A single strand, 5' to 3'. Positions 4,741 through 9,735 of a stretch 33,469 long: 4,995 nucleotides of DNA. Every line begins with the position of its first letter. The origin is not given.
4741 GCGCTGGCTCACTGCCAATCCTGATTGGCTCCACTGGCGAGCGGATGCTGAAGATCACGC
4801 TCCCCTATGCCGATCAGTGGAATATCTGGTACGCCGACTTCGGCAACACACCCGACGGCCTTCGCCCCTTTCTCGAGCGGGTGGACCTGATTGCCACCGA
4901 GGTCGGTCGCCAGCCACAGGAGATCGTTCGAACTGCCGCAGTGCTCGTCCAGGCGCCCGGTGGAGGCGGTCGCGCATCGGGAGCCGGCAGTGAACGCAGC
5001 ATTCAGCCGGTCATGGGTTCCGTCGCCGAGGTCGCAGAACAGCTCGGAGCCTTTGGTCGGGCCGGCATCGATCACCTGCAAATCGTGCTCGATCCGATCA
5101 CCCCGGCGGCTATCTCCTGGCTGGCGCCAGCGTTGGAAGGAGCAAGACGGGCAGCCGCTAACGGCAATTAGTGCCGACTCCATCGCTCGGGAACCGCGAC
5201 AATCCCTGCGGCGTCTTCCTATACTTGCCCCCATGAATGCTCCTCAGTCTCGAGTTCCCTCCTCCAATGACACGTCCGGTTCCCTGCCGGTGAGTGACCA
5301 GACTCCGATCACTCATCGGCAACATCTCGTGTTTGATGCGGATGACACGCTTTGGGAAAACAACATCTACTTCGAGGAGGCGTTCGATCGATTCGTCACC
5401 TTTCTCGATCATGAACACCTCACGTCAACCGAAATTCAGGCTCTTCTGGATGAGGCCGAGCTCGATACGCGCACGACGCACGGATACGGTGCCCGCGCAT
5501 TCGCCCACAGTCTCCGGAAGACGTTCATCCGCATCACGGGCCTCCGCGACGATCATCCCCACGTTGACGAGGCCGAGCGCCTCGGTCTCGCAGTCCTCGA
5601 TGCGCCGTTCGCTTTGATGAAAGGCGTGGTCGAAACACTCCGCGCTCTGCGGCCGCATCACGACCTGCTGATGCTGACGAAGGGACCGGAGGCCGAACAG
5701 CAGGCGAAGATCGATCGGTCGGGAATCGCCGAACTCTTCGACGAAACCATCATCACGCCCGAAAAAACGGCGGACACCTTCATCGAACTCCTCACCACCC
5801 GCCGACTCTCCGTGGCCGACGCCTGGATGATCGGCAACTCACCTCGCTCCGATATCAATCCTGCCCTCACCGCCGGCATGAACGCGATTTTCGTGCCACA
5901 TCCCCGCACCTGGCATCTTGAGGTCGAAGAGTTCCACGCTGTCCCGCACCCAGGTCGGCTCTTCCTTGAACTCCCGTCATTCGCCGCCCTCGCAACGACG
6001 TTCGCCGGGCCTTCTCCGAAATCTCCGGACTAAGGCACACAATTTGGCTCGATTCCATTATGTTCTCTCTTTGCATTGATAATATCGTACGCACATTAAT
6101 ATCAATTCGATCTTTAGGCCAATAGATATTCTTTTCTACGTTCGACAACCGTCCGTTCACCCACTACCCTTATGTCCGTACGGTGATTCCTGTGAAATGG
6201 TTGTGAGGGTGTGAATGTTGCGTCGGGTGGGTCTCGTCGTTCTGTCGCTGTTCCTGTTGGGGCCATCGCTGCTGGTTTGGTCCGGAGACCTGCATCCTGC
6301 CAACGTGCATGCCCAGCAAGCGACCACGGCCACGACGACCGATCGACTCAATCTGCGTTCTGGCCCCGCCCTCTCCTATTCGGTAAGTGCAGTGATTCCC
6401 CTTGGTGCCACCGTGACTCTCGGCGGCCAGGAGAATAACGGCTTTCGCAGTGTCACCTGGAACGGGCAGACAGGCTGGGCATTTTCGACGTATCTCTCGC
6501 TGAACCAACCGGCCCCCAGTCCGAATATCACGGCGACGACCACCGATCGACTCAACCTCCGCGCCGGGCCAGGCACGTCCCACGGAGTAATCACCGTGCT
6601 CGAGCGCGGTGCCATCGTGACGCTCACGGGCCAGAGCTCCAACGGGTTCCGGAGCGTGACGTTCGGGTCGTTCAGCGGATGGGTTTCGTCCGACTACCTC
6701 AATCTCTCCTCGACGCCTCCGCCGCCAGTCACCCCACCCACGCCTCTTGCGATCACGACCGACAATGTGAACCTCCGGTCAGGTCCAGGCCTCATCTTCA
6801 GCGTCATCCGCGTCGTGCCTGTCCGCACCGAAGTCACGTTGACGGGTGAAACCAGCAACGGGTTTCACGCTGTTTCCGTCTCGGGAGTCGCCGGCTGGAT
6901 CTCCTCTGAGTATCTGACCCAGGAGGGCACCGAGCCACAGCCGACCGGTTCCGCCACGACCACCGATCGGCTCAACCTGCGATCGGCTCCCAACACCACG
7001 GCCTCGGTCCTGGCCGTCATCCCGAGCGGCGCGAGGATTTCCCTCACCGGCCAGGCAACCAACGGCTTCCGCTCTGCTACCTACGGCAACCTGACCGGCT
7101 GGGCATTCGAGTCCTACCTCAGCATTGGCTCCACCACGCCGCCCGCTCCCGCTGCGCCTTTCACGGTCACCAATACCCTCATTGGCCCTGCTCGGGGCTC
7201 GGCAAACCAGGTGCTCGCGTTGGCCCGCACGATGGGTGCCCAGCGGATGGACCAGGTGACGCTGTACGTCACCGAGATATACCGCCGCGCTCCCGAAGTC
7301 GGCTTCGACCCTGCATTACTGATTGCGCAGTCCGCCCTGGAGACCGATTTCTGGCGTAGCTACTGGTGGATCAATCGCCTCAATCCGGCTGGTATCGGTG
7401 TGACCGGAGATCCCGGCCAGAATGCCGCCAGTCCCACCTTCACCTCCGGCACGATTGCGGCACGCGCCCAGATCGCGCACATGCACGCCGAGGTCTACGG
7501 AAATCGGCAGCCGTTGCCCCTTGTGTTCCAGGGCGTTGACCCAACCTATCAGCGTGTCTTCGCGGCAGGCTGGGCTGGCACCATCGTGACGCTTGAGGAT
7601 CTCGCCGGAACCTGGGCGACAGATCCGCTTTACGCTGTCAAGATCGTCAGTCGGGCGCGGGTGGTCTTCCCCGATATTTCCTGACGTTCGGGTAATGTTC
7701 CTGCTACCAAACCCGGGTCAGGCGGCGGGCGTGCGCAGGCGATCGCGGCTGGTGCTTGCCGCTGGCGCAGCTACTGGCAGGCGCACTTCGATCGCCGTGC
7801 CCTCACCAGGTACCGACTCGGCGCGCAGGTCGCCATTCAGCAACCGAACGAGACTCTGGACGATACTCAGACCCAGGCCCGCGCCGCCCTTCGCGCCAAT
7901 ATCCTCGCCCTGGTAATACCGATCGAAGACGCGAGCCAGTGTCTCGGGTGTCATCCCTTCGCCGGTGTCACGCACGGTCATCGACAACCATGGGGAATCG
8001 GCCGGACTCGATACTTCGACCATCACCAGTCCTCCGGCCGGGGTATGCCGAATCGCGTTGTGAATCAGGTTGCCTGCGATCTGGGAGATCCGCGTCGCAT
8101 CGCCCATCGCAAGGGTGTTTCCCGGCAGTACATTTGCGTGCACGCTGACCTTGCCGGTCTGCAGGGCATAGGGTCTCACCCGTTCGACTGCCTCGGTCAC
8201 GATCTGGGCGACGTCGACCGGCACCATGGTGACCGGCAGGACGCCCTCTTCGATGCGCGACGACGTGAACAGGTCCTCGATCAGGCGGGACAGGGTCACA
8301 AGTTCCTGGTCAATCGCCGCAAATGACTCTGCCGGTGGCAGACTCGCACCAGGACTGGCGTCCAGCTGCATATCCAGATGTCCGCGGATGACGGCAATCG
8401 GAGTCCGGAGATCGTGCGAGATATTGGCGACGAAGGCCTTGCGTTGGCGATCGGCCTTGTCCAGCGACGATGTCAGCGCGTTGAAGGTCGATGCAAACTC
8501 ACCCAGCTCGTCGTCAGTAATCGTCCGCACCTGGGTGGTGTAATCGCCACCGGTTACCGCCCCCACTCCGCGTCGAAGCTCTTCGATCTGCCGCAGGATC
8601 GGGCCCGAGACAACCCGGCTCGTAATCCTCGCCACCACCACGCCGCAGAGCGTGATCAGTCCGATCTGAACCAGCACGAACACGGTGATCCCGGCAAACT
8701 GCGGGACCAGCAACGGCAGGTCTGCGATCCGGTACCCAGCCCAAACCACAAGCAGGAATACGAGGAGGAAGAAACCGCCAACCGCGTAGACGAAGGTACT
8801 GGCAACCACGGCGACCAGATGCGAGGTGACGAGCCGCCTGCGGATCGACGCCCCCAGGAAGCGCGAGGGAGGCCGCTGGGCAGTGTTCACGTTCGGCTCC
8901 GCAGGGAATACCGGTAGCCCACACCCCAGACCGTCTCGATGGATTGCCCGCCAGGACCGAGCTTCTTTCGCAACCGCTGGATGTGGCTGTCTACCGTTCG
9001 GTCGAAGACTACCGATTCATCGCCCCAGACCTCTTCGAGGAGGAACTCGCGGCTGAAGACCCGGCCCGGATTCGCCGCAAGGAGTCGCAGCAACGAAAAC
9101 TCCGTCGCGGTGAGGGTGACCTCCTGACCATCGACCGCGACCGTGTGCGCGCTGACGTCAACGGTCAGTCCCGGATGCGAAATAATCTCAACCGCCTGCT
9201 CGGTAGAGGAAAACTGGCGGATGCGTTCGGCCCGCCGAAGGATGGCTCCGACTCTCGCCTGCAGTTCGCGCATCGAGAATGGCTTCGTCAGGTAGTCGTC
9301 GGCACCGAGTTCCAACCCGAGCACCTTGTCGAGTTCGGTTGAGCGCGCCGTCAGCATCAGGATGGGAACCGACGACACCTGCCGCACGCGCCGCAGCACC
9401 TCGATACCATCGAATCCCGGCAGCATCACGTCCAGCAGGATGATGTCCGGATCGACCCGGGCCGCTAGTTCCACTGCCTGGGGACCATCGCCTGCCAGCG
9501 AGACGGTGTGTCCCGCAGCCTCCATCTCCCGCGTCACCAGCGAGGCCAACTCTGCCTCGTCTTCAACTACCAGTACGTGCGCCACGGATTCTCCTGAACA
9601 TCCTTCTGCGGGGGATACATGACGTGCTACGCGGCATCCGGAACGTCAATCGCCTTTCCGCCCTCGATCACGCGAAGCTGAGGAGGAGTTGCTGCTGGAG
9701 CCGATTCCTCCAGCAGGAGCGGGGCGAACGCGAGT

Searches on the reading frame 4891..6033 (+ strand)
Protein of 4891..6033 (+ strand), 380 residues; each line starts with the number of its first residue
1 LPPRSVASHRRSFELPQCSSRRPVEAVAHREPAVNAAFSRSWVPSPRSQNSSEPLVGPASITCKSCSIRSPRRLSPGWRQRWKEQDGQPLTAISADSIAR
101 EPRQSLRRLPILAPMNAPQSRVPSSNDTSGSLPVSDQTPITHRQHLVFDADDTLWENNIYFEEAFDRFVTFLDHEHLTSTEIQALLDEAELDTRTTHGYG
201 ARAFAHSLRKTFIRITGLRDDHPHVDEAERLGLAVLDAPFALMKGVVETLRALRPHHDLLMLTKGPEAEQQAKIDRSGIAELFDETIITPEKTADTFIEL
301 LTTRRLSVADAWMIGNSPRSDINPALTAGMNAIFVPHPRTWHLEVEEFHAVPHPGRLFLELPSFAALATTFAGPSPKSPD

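Call 71: search_protein_families(library=pfam, proteins=[window:4891-6033:+], max_evalue=0.00001)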
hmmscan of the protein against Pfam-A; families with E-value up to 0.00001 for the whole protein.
window:4891-6033:+ (380 aa): 2 families
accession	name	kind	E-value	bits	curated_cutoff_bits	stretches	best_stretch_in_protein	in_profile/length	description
PF00702.32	Hydrolase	-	4.1e-12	47.3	26.4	1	146-329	4-191/191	haloacid dehalogenase-like hydrolase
PF13419.12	HAD_2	-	2.8e-06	28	23.8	0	170-335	8-178/178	Haloacid dehalogenase-like hydrolase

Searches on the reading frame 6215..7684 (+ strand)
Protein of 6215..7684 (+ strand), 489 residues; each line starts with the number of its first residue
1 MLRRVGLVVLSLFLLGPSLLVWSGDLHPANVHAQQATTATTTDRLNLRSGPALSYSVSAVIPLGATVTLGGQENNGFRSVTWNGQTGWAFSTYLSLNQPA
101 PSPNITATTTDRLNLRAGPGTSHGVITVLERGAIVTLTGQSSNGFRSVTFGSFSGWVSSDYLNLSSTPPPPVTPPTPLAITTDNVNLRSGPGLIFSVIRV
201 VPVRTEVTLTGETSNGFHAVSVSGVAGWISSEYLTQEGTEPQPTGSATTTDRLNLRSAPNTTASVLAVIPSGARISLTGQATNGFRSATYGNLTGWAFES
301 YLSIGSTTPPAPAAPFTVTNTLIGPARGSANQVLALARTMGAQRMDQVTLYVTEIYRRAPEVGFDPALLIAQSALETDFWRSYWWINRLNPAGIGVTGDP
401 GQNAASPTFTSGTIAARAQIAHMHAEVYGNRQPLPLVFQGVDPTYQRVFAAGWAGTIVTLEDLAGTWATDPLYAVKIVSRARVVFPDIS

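Call 71: search_protein_families(library=pfam, proteins=[window:6215-7684:+], max_evalue=0.00001)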
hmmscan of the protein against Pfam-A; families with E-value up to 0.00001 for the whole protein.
window:6215-7684:+ (489 aa): 3 families
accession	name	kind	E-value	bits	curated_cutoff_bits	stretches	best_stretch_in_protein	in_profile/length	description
PF08239.17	SH3_3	-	7.1e-43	145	27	4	111-162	1-53/54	Bacterial SH3 domain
PF06347.19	SH3_4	-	4.3e-14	52.5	24.1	0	111-160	3-52/56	Bacterial SH3 domain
PF01832.25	Glucosaminidase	-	9.9e-06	26.7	30.2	0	358-479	7-116/123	Mannosyl-glycoprotein endo-beta-N-acetylglucosaminidase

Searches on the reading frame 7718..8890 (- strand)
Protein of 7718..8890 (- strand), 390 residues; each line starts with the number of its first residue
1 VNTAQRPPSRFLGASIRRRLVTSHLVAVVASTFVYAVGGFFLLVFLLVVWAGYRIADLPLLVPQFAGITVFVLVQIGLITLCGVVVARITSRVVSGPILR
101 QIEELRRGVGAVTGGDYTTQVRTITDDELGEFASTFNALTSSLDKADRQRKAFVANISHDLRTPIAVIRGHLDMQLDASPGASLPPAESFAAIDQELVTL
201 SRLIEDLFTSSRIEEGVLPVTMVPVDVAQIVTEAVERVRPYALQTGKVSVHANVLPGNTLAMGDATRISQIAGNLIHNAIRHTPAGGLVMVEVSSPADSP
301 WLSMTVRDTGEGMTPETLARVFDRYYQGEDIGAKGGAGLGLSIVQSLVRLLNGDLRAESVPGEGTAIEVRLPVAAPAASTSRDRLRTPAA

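Call 71: search_protein_families(library=pfam, proteins=[window:7718-8890:-], max_evalue=0.00001)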
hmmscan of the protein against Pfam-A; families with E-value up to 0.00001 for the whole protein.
window:7718-8890:- (390 aa): 3 families
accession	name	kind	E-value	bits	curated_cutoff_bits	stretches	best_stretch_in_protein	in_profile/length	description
PF02518.31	HATPase_c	-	1.3e-28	100.1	26.4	1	263-374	1-110/111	Histidine kinase-, DNA gyrase B-, and HSP90-like ATPase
PF00512.31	HisKA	-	2.7e-14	53.4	26.9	1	150-216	2-66/66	His Kinase A (phospho-acceptor) domain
PF00672.30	HAMP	-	2.9e-06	27.9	25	0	94-143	2-51/53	HAMP domain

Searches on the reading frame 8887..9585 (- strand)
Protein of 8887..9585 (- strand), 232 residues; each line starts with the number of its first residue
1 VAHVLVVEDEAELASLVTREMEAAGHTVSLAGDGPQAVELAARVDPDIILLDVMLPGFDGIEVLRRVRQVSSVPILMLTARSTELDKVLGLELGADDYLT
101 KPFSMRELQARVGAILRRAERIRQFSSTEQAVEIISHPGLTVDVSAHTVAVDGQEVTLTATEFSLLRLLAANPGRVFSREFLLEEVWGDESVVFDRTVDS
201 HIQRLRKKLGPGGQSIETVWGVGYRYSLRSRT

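Call 71: search_protein_families(library=pfam, proteins=[window:8887-9585:-], max_evalue=0.00001)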
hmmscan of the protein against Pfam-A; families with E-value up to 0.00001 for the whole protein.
window:8887-9585:- (232 aa): 2 families
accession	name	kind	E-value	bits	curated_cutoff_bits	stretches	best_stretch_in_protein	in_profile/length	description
PF00486.34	Trans_reg_C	-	4.2e-29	100.9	26.2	1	153-225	1-76/77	Transcriptional regulatory protein, C terminal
PF00072.30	Response_reg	-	2.8e-27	95.5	30.2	1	4-112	1-110/111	Response regulator receiver domain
